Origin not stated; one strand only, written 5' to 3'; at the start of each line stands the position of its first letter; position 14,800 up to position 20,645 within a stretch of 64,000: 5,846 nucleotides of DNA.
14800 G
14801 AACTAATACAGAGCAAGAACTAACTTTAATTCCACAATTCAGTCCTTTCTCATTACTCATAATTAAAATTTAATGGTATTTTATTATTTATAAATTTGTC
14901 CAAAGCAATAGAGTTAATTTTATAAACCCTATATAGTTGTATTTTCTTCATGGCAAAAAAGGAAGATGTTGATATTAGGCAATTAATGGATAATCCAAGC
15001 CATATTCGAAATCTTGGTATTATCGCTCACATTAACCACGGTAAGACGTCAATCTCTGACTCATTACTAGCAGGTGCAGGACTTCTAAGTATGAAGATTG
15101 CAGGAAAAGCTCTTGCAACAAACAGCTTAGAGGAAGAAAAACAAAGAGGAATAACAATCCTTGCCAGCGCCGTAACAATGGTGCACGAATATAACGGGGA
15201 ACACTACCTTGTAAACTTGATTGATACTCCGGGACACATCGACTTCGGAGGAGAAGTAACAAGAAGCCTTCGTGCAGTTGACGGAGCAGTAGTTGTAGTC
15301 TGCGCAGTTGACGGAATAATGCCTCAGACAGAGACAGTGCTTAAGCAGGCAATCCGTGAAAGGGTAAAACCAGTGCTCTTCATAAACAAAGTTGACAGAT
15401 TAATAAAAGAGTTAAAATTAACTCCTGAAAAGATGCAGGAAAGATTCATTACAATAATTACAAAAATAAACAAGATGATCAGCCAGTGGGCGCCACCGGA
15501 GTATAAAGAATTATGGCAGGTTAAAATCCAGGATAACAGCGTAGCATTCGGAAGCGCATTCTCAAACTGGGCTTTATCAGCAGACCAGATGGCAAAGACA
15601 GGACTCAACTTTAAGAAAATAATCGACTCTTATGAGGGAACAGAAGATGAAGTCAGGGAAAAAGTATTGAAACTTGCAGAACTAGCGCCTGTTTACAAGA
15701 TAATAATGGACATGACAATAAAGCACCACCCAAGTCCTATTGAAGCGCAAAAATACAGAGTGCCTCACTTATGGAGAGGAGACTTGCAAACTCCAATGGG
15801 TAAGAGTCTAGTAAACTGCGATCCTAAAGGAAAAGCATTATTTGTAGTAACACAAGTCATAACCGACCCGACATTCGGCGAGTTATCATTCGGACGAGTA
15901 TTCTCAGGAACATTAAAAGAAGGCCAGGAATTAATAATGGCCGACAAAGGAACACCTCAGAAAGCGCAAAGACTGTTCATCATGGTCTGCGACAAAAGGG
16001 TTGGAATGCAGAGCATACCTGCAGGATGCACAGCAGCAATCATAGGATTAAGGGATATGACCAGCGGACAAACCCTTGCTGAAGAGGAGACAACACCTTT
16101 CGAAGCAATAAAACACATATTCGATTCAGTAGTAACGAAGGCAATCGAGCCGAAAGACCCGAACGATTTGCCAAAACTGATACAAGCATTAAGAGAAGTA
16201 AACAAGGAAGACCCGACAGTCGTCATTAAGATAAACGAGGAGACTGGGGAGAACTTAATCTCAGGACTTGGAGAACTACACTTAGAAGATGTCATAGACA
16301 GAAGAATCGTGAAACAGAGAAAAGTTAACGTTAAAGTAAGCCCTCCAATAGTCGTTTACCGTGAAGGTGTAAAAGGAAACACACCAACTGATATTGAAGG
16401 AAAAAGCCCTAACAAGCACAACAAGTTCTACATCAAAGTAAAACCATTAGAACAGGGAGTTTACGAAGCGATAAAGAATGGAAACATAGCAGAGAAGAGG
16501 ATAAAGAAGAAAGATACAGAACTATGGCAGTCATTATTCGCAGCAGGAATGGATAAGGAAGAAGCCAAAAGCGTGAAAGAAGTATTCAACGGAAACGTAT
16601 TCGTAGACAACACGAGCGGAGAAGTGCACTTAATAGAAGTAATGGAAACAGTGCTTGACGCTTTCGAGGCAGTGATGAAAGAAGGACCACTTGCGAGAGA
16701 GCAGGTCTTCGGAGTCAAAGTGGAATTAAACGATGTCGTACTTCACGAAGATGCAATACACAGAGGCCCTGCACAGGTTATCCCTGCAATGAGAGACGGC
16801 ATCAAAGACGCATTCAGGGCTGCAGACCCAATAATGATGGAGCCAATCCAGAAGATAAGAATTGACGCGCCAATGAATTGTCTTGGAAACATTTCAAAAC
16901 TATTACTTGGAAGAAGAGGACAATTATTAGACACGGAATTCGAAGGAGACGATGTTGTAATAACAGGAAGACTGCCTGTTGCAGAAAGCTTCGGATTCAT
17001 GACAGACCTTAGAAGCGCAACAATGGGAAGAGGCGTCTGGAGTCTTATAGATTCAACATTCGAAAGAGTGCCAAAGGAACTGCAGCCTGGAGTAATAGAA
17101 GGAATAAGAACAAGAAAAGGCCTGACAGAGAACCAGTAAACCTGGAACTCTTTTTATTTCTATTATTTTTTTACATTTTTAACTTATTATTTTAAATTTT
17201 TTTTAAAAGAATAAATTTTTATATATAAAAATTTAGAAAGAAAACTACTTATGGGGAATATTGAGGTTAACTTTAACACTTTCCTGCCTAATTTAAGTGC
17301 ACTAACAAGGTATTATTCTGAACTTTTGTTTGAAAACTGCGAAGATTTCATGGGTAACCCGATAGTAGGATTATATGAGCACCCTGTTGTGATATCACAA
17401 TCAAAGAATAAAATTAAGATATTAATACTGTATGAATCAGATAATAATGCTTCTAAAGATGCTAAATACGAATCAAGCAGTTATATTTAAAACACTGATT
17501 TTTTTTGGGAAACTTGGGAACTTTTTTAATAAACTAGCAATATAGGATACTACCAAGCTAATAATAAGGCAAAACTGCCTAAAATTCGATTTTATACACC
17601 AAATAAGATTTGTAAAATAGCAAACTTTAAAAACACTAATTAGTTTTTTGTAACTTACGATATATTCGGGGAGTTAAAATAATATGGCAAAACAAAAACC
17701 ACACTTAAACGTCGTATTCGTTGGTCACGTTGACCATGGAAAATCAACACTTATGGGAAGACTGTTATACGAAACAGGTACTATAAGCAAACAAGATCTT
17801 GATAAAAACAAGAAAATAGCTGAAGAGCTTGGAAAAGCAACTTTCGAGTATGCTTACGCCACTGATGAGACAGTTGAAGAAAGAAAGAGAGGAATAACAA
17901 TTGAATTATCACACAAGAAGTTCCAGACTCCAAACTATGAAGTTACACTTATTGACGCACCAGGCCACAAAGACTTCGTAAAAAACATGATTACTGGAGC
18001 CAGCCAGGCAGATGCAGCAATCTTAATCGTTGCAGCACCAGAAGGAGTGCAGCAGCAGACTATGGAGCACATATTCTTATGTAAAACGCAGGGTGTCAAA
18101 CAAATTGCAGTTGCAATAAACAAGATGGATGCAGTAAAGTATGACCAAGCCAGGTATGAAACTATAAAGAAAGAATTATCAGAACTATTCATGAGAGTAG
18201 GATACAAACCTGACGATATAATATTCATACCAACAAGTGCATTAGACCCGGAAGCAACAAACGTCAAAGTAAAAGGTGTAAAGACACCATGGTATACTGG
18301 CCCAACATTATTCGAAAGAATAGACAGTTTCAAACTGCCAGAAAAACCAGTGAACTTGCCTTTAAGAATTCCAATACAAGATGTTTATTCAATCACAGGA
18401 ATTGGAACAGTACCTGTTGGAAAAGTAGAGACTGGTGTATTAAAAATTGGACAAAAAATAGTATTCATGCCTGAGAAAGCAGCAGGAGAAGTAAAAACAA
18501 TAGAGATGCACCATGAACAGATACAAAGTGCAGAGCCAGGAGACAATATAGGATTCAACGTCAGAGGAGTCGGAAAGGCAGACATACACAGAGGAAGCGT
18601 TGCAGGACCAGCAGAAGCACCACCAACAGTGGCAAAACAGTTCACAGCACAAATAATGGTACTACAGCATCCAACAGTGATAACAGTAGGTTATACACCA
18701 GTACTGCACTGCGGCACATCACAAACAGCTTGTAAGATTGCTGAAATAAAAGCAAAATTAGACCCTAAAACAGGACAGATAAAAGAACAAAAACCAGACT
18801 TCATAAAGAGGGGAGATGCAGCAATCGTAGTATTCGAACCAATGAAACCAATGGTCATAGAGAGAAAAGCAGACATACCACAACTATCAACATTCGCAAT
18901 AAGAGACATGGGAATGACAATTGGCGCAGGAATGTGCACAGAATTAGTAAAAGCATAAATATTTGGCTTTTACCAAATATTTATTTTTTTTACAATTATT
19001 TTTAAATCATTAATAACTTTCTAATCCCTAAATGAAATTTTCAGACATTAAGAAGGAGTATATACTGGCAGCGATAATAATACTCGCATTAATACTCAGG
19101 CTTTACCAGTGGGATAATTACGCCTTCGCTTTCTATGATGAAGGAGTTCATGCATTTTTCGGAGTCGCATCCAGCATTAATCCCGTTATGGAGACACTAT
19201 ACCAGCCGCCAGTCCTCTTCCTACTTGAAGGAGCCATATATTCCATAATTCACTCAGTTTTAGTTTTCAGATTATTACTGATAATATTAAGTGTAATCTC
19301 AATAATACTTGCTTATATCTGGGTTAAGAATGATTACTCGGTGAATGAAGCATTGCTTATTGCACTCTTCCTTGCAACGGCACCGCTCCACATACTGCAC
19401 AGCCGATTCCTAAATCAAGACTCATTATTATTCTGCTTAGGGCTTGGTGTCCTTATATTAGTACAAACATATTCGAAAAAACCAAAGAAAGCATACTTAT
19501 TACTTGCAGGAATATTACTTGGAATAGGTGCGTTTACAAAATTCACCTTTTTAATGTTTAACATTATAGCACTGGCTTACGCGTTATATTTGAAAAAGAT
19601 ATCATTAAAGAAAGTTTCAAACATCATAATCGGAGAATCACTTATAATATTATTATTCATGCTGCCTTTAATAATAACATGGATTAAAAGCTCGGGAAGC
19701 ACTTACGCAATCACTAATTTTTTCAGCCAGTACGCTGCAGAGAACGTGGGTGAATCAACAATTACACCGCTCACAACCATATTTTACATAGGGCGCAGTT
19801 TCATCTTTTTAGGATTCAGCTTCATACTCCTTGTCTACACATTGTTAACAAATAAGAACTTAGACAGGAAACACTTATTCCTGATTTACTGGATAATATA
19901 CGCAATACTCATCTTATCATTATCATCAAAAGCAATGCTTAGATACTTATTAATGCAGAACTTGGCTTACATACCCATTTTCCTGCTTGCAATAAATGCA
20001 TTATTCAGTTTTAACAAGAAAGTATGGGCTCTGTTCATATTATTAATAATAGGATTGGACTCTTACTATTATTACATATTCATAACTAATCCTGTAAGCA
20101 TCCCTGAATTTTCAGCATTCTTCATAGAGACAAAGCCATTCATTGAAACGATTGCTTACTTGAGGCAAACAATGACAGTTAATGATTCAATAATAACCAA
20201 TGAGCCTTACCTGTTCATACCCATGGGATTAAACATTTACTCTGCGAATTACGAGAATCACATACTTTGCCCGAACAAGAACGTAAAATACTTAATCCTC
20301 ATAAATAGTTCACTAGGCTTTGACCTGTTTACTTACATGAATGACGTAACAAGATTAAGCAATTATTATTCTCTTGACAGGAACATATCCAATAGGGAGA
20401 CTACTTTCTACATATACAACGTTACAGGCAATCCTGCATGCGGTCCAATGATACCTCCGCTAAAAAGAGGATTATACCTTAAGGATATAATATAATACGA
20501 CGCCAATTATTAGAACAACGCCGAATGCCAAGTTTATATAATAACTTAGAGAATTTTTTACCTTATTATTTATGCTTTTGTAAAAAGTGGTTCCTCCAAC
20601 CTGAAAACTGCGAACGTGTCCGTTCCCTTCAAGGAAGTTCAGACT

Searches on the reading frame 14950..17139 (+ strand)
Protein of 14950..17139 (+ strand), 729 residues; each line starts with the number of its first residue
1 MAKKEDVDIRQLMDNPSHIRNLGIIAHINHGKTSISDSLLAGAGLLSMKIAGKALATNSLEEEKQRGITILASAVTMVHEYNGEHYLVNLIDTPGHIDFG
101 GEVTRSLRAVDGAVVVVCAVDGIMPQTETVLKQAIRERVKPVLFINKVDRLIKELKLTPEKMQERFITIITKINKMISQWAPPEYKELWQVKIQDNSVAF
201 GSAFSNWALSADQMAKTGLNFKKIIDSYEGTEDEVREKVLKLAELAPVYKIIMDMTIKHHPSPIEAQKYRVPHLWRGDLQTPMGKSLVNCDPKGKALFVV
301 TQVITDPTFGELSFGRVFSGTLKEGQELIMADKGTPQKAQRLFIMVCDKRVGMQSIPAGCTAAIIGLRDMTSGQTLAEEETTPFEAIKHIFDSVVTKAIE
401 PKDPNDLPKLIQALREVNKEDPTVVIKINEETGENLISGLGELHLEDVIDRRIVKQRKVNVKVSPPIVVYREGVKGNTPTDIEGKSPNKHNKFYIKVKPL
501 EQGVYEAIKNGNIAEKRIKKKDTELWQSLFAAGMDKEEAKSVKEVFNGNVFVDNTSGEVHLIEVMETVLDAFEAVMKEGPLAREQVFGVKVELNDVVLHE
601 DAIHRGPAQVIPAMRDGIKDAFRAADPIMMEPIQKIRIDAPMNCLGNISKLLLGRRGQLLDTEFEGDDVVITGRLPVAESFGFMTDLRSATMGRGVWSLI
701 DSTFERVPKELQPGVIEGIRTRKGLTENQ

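Call 23: search_protein_families(library=pfam, proteins=[window:14950-17139:+], max_evalue=0.001)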
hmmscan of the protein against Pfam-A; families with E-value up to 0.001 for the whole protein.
window:14950-17139:+ (729 aa): 7 families
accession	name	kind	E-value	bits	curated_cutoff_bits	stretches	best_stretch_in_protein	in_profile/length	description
PF00009.33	GTP_EFTU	-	3.1e-51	174.1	26.5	1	18-210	2-176/188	Elongation factor Tu GTP binding domain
PF03764.24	EFG_IV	-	9.5e-25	87.2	24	1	516-625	6-120/121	Elongation factor G, domain IV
PF00679.30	EFG_C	-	3.9e-21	75.3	27.9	1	629-712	2-86/89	Elongation factor G C-terminus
PF14492.12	EFG_III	-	4.8e-19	68.6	27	1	393-464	4-74/75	Elongation Factor G, domain III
PF03144.31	GTP_EFTU_D2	-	1.2e-11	45.3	30.3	1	310-377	1-73/73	Elongation factor Tu domain 2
PF22042.2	EF-G_D2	-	8.7e-08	32.6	27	1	299-377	5-82/84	Elongation factor G domain 2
PF01926.29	MMR_HSR1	-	0.00052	20.5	21.9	0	23-147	3-113/113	50S ribosome-binding GTPase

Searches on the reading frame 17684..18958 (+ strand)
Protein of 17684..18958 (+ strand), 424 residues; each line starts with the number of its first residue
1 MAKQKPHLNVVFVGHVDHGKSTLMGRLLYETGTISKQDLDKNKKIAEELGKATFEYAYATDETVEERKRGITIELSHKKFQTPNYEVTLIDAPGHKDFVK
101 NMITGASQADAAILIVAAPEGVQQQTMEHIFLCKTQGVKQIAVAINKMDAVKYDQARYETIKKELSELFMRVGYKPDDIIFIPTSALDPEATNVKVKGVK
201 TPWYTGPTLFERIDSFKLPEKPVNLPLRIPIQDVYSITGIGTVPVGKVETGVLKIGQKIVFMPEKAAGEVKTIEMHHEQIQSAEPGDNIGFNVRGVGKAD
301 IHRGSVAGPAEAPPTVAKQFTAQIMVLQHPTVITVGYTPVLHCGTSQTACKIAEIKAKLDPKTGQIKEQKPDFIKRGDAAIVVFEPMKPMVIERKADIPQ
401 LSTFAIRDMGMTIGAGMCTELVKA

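Call 23: search_protein_families(library=pfam, proteins=[window:17684-18958:+], max_evalue=0.001)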
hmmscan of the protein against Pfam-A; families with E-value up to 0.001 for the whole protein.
window:17684-18958:+ (424 aa): 7 families
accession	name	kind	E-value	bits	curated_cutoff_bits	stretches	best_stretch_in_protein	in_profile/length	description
PF00009.33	GTP_EFTU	-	1.1e-57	195.1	26.5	1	5-193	1-176/188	Elongation factor Tu GTP binding domain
PF22594.2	GTP-eEF1A_C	-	3.8e-34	117.5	27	1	319-419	1-101/101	GTP-eEF1A C-terminal domain-like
PF03143.23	GTP_EFTU_D3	-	1.3e-25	90.2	27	1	314-421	2-105/106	Elongation factor Tu C-terminal domain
PF03144.31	GTP_EFTU_D2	-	1.2e-16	61.3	30.3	1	241-306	1-71/73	Elongation factor Tu domain 2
PF01926.29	MMR_HSR1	-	2.9e-07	31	21.9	0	50-147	11-113/113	50S ribosome-binding GTPase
PF03193.22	RsgA_GTPase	-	0.00041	20.7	30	0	106-168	20-82/174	RsgA GTPase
PF14578.12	GTP_EFTU_D4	-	0.00052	20.3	23.8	0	245-295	21-72/86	Elongation factor Tu domain 4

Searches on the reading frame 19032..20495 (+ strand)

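Call 23: search_protein_families(library=pfam, proteins=[window:19032-20495:+], max_evalue=0.001)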
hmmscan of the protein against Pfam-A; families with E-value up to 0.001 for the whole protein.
window:19032-20495:+ (487 aa): 1 family
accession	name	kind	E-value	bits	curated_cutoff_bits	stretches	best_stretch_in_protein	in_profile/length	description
PF13231.12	PMT_2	-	3.7e-12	47.2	26.1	1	58-214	2-158/160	Dolichyl-phosphate-mannose-protein mannosyltransferase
